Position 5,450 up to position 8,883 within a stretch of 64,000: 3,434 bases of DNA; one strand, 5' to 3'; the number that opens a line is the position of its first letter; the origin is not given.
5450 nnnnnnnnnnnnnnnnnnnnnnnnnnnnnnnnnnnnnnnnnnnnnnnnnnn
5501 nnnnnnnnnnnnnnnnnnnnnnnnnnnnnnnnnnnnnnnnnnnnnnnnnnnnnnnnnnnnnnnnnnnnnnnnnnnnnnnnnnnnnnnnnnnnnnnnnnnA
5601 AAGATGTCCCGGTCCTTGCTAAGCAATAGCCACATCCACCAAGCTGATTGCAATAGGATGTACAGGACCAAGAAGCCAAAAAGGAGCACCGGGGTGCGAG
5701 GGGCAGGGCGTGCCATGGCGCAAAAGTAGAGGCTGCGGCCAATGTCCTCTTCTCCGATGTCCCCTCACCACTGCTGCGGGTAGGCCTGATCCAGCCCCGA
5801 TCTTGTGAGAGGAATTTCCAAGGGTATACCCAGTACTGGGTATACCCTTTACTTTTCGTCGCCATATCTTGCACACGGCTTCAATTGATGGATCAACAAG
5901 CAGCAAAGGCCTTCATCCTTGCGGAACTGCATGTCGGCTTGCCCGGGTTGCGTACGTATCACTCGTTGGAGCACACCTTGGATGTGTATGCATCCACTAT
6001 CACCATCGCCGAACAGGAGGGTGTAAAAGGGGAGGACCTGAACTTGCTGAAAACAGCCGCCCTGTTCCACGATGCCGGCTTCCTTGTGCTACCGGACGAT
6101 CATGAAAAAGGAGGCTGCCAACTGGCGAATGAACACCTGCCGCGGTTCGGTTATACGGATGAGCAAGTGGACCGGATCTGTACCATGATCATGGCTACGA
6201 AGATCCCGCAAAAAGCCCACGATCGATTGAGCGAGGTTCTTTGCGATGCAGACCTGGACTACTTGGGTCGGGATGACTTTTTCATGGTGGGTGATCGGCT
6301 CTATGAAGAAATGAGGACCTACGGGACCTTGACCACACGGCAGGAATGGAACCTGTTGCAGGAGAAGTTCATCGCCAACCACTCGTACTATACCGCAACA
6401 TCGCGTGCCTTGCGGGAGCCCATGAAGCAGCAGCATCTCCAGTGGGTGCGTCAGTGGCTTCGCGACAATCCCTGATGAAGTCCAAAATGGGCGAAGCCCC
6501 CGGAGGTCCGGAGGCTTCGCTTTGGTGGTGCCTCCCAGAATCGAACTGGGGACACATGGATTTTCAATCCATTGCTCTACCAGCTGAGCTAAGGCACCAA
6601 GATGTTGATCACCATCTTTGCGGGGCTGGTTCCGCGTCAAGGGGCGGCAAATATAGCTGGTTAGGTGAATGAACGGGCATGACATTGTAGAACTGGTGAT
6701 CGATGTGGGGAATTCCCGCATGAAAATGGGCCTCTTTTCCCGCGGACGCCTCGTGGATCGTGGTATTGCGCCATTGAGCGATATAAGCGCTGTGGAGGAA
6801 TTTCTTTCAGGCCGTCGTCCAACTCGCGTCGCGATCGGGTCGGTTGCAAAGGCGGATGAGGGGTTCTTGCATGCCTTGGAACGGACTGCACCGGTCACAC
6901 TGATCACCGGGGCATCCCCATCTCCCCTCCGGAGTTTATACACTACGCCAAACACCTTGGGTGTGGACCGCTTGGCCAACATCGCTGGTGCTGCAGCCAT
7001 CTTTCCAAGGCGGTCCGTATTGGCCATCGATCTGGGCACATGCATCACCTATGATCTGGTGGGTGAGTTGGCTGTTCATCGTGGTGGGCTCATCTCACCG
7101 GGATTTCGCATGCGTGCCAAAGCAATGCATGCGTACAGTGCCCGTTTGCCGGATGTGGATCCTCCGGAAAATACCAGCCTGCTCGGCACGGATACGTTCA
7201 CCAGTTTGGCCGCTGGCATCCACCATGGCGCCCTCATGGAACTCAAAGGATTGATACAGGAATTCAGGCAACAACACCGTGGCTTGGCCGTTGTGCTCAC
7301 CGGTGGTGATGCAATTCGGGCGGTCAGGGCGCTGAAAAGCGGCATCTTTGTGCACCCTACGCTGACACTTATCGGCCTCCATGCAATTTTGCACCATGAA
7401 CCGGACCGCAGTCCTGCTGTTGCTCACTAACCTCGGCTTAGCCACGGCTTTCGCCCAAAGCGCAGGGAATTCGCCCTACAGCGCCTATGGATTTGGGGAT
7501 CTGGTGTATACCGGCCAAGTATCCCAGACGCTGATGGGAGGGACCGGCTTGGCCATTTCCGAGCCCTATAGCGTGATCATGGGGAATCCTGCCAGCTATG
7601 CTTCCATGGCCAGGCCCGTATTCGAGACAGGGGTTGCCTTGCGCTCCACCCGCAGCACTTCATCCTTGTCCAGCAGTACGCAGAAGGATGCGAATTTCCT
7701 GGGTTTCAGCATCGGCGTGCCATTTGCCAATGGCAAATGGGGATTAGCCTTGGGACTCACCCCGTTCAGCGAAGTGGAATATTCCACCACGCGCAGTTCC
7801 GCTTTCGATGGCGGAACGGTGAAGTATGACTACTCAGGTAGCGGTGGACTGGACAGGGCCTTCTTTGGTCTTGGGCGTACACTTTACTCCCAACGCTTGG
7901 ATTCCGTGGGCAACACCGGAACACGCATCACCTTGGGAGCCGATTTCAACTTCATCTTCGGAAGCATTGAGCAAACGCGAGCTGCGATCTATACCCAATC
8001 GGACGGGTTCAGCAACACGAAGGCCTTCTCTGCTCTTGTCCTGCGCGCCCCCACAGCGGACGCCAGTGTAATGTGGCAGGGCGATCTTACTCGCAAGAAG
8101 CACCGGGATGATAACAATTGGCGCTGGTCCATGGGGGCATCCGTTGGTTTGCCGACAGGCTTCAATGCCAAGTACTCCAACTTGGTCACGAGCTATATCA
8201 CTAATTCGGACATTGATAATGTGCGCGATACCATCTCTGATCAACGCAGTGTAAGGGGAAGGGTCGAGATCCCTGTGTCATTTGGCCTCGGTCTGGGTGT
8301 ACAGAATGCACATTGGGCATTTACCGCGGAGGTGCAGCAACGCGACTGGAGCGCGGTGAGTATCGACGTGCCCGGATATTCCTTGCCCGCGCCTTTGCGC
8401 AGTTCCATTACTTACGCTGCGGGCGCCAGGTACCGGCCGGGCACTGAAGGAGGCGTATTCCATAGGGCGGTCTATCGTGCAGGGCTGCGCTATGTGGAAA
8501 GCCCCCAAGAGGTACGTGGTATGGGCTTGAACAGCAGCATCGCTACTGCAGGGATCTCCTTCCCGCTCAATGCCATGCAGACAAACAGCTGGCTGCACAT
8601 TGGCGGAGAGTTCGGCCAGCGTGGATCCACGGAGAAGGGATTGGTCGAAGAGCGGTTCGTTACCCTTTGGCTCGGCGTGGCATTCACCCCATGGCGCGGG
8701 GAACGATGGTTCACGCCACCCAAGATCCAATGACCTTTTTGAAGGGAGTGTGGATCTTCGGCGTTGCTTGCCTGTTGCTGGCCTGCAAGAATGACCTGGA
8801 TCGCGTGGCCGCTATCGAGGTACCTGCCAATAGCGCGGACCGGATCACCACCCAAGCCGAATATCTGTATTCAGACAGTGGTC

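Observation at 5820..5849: Perfect 30-bp palindrome in the divergent control region between the HK–gpmI operon and an HD-domain gene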

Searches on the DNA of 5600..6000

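Call 9: search_rna_families(source=window, start=5600, end=6000, threshold=evalue, max_evalue=10)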
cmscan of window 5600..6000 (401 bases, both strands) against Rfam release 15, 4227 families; matches with E-value up to 10: 3.
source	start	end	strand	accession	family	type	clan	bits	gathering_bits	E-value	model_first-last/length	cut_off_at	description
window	5821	5848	-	RF02094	mir-1803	Gene; miRNA;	-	15.6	95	4.2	1-76/76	no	mir-1803 microRNA precursor microRNA precursor family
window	5610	5676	+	RF01558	TB9Cs4H2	Gene; snRNA; snoRNA; HACA-box;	-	14.9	50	5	1-71/71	no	Trypanosomatid snoRNA TB9Cs4H2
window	5623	5715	-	RF02150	MESTIT1_3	Gene; lncRNA;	-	11.2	60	6.8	1-99/99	no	MEST intronic transcript 1, antisense RNA conserved region 3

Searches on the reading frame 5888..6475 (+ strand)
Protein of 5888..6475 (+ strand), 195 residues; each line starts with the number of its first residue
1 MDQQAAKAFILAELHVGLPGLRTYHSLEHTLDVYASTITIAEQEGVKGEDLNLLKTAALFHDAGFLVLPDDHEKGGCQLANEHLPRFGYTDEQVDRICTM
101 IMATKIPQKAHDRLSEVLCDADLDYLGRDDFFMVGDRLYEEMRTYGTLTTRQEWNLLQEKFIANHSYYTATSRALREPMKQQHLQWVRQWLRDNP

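Call 6: search_protein_families(library=pfam, proteins=[window:5888-6475:+])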
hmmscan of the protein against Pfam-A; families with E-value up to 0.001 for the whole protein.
window:5888-6475:+ (195 aa): 1 family
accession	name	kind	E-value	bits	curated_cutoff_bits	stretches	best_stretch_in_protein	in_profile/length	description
PF01966.28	HD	-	5.2e-07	30.4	22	1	27-109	2-90/116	HD domain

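Call 14: find_encoding_contigs(protein=window:5888-6475:+, flank=3000, max_places=10)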
Protein window:5888-6475:+ (195 aa): 3 contigs read that carry it; 2 places shown.
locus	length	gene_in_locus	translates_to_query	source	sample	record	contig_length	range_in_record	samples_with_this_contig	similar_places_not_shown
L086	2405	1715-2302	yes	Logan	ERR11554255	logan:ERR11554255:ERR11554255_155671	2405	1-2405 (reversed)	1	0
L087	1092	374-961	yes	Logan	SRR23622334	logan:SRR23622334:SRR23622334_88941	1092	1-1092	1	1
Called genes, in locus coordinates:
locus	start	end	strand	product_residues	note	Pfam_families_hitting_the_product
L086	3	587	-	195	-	?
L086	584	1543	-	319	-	PF00512:HisKA, PF02518:HATPase_c, PF13581:HATPase_c_2 (weak)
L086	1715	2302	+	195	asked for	PF01966:HD (weak)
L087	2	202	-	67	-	?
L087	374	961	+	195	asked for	PF01966:HD (weak)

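Call 15: find_homologous_proteins(query=window:5888-6472:+)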
Query window:5888-6472:+ (195 aa): 4738 proteins with E <= 0.001 among 4856 candidates; the best 120 are listed.
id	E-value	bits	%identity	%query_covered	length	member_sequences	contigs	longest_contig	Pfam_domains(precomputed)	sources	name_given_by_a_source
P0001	3.8e-121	420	95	99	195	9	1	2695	PF01966.29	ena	-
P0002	2.3e-109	382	82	100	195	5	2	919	PF01966.29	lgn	-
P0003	3.4e-104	365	80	100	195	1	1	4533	PF01966.29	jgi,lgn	-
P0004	1.0e-103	363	78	100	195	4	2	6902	PF01966.29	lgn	-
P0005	1.5e-93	330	76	93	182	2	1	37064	PF01966.29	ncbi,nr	ncbi:MAG: HD domain-containing protein [Flavobacteriales bacterium]|nr:HD domain-containing protein 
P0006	2.0e-90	320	72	100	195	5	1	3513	PF01966.29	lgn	-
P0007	2.1e-90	320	72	100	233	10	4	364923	PF01966.29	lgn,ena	-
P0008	9.0e-90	318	69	100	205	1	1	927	PF01966.29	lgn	-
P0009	1.2e-89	317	72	100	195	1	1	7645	PF01966.29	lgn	-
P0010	1.8e-89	317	69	100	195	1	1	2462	PF01966.29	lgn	-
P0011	1.9e-89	317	73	100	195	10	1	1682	-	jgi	jgi:hypothetical protein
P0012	2.7e-89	316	71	100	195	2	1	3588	PF01966.29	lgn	-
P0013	1.3e-88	314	68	100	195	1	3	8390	PF01966.29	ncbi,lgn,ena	-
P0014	1.4e-88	314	69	100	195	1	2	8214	PF01966.29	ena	-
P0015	5.0e-87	309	68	100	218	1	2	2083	PF01966.29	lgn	-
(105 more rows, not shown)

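Call 17: find_encoding_contigs(protein=P0001, flank=2500, max_places=4)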
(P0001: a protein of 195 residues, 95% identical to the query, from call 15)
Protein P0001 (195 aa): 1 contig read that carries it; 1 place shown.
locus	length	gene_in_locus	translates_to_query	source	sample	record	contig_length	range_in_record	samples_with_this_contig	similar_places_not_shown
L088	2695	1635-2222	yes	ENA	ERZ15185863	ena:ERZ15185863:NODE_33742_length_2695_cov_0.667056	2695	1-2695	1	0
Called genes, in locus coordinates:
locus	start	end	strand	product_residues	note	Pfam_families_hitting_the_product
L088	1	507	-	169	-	?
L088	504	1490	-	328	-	PF00512:HisKA, PF13581:HATPase_c_2 (weak), PF02518:HATPase_c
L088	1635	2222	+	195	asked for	PF01966:HD (weak)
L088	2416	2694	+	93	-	?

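Call 18: find_encoding_contigs(protein=P0003, flank=2500, max_places=4)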
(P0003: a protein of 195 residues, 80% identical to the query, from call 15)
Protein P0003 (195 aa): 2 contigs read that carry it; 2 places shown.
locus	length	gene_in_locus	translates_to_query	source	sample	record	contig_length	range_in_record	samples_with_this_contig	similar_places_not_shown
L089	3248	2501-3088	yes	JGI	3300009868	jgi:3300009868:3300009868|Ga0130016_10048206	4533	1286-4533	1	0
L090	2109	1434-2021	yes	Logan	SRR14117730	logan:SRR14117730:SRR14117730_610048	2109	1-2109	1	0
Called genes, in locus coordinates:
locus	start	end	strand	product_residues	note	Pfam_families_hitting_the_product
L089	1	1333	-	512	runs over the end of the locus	PF01676:Metalloenzyme, PF06415:iPGM_N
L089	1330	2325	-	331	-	PF00512:HisKA, PF13581:HATPase_c_2 (weak), PF02518:HATPase_c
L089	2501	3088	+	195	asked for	PF01966:HD (weak)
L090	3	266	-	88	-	?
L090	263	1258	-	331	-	PF00512:HisKA, PF13581:HATPase_c_2 (weak), PF02518:HATPase_c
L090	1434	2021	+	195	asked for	PF01966:HD (weak)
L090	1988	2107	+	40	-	?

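Call 19: find_encoding_contigs(protein=P0004, flank=2500, max_places=4)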
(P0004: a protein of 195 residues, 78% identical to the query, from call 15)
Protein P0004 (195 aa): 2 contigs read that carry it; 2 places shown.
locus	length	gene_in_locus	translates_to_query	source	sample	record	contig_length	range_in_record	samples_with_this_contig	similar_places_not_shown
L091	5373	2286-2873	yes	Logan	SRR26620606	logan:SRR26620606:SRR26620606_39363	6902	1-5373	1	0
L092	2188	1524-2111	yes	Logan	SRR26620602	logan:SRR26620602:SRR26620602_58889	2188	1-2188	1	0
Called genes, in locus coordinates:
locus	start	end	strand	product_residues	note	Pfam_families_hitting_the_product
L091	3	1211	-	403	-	?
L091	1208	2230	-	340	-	PF00512:HisKA, PF13581:HATPase_c_2, PF02518:HATPase_c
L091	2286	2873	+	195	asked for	PF01966:HD (weak)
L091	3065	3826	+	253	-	PF03309:Pan_kinase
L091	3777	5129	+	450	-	-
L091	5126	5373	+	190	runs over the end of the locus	PF06835:LptC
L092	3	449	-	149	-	?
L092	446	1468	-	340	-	PF00512:HisKA, PF13581:HATPase_c_2, PF02518:HATPase_c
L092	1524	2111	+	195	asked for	PF01966:HD (weak)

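Call 20: find_encoding_contigs(protein=P0005, flank=2500, max_places=4)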
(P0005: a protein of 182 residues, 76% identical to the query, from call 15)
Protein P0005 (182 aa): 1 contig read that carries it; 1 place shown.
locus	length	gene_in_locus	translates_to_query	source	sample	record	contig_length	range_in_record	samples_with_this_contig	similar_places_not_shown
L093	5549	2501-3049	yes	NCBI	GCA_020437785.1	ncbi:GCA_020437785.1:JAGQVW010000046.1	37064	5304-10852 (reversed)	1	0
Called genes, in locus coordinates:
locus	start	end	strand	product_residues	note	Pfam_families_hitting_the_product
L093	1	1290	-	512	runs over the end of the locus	PF01676:Metalloenzyme, PF06415:iPGM_N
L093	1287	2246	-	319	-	PF00512:HisKA, PF13581:HATPase_c_2 (weak), PF02518:HATPase_c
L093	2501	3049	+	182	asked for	PF01966:HD (weak)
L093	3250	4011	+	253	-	PF03309:Pan_kinase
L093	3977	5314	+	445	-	-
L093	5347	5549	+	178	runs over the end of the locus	PF06835:LptC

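Call 25: find_related_loci(query=A2, collection=metagenome_contigs, flank=3000)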
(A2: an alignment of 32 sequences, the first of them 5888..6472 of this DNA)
Query A2 (195 aa) in metagenome_contigs; peptide patterns used: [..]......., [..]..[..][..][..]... (x = any residue, [..] = any of these).
600 stretches matched a pattern (row limit reached: there are more); 529 encode a relative of the query (tblastn E <= 1e-3); the best 80 are kept; 80 distinct loci.
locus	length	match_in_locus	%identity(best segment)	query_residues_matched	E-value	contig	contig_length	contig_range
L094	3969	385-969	82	1-195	2e-114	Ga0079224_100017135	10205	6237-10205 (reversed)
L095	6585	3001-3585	74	1-195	1e-99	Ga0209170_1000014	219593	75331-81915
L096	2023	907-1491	71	1-195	5e-100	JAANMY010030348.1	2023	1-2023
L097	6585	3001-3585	60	1-195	8e-80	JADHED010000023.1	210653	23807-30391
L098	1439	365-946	61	1-194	2e-84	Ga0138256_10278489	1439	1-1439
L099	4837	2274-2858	62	1-195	5e-79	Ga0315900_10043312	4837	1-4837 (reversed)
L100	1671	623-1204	62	1-194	1e-82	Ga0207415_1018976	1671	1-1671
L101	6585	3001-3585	62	1-194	2e-78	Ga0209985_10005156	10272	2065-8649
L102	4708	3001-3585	59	1-195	7e-78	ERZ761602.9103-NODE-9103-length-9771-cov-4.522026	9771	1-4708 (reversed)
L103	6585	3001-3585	59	1-195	7e-78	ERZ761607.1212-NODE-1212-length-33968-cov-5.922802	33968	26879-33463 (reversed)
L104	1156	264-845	59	1-194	4e-83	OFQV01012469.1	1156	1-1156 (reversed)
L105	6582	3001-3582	58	1-194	4e-77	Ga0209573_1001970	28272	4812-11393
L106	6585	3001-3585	57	1-195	1e-76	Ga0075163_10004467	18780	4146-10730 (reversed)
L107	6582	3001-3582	57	1-194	2e-76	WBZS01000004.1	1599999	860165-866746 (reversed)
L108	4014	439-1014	59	1-192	3e-75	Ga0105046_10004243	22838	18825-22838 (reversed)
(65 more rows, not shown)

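Call 43: search_protein_families(library=ncbifam, proteins=[window:5888-6472:+], max_evalue=0.01)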
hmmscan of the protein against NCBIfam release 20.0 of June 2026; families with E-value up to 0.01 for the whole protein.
window:5888-6472:+ (195 aa): 2 families
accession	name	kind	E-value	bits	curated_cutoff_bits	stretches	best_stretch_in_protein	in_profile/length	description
TIGR00277.1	HDIG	domain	0.00066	19.5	27.6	1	27-64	6-40/84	HDIG domain-containing metalloprotein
NF002895.0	PRK03381.1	equivalog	0.0036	15.5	631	1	52-102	444-493/782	[protein-PII] uridylyltransferase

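Call 52: find_encoding_contigs(protein=P0002, flank=1500, max_places=3)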
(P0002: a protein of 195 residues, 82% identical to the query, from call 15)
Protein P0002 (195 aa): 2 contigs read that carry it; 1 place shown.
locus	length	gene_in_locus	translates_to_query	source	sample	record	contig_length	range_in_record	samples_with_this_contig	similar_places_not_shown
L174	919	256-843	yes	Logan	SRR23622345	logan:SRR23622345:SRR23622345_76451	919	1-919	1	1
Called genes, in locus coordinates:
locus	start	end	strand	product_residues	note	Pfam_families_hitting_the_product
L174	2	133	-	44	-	?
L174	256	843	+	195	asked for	PF01966:HD (weak)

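Call 53: find_encoding_contigs(protein=P0006, flank=1500, max_places=3)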
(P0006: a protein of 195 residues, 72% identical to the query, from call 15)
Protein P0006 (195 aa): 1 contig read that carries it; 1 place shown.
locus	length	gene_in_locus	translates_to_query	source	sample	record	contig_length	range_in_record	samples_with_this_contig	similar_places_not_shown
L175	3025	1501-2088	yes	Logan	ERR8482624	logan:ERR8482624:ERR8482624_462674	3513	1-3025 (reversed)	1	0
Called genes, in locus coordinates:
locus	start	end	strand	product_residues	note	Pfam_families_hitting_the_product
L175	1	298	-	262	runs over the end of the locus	?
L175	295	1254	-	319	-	PF00512:HisKA, PF13581:HATPase_c_2 (weak), PF02518:HATPase_c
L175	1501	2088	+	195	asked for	PF01966:HD (weak)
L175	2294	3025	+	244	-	?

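Call 54: find_encoding_contigs(protein=P0007, flank=10000, max_places=3)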
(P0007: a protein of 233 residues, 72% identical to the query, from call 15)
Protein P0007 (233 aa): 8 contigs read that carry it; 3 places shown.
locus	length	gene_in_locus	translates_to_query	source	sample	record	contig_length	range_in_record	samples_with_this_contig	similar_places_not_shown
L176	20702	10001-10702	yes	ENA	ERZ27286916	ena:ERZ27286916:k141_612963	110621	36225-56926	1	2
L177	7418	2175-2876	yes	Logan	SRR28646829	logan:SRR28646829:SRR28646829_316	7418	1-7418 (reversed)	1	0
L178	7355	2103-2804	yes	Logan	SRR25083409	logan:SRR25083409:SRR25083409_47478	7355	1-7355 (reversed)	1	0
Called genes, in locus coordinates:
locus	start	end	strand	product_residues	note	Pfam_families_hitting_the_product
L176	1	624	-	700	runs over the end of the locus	PF03190:Thioredox_DsbH, PF13899:Thioredoxin_7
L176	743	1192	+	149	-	-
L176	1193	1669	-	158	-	PF03168:LEA_2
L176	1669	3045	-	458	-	PF01546:Peptidase_M20, PF07687:M20_dimer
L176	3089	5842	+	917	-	PF26766:Choice_anch_L, PF13585:CHU_C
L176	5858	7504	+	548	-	PF26766:Choice_anch_L, PF03160:Calx-beta (faint), PF13585:CHU_C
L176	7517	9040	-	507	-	PF01676:Metalloenzyme, PF06415:iPGM_N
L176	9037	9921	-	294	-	PF00512:HisKA, PF13581:HATPase_c_2 (weak), PF02518:HATPase_c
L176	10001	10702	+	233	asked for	PF01966:HD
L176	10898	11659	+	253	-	PF03309:Pan_kinase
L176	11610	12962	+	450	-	-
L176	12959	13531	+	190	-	PF06835:LptC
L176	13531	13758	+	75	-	-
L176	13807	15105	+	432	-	PF01595:CNNM, PF00571:CBS (weak), PF03471:CorC_HlyC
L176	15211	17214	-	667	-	PF18962:Por_Secre_tail (weak)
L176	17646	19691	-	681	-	PF07719:TPR_2 (faint), PF13424:TPR_12 (weak), PF07730:HisKA_3, PF02518:HATPase_c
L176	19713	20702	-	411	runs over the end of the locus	-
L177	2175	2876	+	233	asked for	PF01966:HD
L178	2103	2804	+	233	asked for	PF01966:HD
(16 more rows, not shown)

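Call 55: find_encoding_contigs(protein=P0009, flank=1500, max_places=3)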
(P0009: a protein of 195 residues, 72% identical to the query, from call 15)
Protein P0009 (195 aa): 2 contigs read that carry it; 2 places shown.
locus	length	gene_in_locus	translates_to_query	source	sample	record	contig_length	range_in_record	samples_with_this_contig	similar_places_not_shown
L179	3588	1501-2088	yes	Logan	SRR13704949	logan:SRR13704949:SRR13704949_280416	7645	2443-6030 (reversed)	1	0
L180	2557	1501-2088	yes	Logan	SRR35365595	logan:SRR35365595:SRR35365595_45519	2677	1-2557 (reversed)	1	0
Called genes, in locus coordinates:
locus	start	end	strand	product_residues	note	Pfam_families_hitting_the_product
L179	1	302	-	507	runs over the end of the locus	PF01676:Metalloenzyme, PF06415:iPGM_N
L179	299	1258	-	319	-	PF00512:HisKA, PF02518:HATPase_c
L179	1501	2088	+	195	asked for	PF01966:HD (weak)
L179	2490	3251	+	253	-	PF03309:Pan_kinase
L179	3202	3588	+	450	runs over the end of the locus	-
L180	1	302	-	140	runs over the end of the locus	?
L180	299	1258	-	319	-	PF00512:HisKA, PF02518:HATPase_c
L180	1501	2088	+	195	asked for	PF01966:HD (weak)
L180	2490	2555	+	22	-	?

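Call 56: find_encoding_contigs(protein=P0012, flank=1500, max_places=3)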
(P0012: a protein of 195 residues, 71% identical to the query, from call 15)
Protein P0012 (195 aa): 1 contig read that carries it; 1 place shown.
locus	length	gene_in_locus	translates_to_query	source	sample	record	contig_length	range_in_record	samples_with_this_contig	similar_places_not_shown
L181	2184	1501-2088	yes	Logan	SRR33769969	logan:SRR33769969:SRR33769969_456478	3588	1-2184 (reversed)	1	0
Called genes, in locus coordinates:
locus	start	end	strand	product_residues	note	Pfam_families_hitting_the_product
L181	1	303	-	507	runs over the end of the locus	PF01676:Metalloenzyme, PF06415:iPGM_N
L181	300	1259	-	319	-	PF00512:HisKA, PF02518:HATPase_c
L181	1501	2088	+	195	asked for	PF01966:HD (weak)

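Call 63: search_solved_structures(query=window:5888-6472:+, max_evalue=0.01)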
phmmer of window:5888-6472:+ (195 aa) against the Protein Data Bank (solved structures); distinct sequences matched with E-value up to 0.01: 1.
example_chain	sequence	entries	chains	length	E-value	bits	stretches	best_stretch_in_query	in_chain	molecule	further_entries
5dqv_A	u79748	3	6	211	0.007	19.4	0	25-111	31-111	Uncharacterized protein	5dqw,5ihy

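Call 74: find_encoding_contigs(protein=P0005, flank=10000, max_places=2)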
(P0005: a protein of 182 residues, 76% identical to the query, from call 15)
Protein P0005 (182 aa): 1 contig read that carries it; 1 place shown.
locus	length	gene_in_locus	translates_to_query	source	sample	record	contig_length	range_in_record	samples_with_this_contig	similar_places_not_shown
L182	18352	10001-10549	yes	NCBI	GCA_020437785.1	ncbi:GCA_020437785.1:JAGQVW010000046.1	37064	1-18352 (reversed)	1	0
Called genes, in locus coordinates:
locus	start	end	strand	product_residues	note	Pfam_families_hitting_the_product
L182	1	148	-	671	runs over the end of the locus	PF03190:Thioredox_DsbH, PF13098:Thioredoxin_2 (weak), PF13899:Thioredoxin_7, PF07470:Glyco_hydro_88 (faint), PF07221:GlcNAc_2-epim (faint)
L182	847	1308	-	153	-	PF03168:LEA_2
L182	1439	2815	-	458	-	PF01546:Peptidase_M20, PF07687:M20_dimer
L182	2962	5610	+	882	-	PF26766:Choice_anch_L, PF13573:SprB (faint), PF13585:CHU_C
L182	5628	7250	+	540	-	PF26766:Choice_anch_L, PF13585:CHU_C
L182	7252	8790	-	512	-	PF01676:Metalloenzyme, PF06415:iPGM_N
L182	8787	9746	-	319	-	PF00512:HisKA, PF13581:HATPase_c_2 (weak), PF02518:HATPase_c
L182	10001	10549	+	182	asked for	PF01966:HD (weak)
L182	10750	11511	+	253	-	PF03309:Pan_kinase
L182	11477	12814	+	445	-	-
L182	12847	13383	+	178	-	PF06835:LptC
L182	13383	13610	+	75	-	-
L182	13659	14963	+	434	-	PF01595:CNNM, PF00571:CBS (weak), PF03471:CorC_HlyC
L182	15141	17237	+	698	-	PF13623:SurA_N_2, PF13624:SurA_N_3, PF13616:Rotamase_3, PF00639:Rotamase, PF13145:Rotamase_2 (weak)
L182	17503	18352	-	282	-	PF01098:FTSW_RODA_SPOVE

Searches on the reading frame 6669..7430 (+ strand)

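Call 6: search_protein_families(library=pfam, proteins=[window:6669-7430:+])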
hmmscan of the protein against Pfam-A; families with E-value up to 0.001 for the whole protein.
window:6669-7430:+ (253 aa): 1 family
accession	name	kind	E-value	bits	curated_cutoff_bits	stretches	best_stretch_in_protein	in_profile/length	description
PF03309.20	Pan_kinase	-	2.9e-34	119.2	24.7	1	9-197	2-204/205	Type III pantothenate kinase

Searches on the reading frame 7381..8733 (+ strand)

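Call 6: search_protein_families(library=pfam, proteins=[window:7381-8733:+])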
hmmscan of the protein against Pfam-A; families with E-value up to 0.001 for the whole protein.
window:7381-8733:+ (450 aa): 0 families

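Call 43: search_protein_families(library=ncbifam, proteins=[window:7381-8733:+], max_evalue=0.01)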
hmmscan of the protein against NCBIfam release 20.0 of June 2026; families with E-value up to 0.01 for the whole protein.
window:7381-8733:+ (450 aa): 1 family
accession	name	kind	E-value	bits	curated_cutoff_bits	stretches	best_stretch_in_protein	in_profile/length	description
NF053685.1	BamG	equivalog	1e-73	248.7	250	1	25-444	1-393/397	BamG family beta-barrel-assembly machinery protein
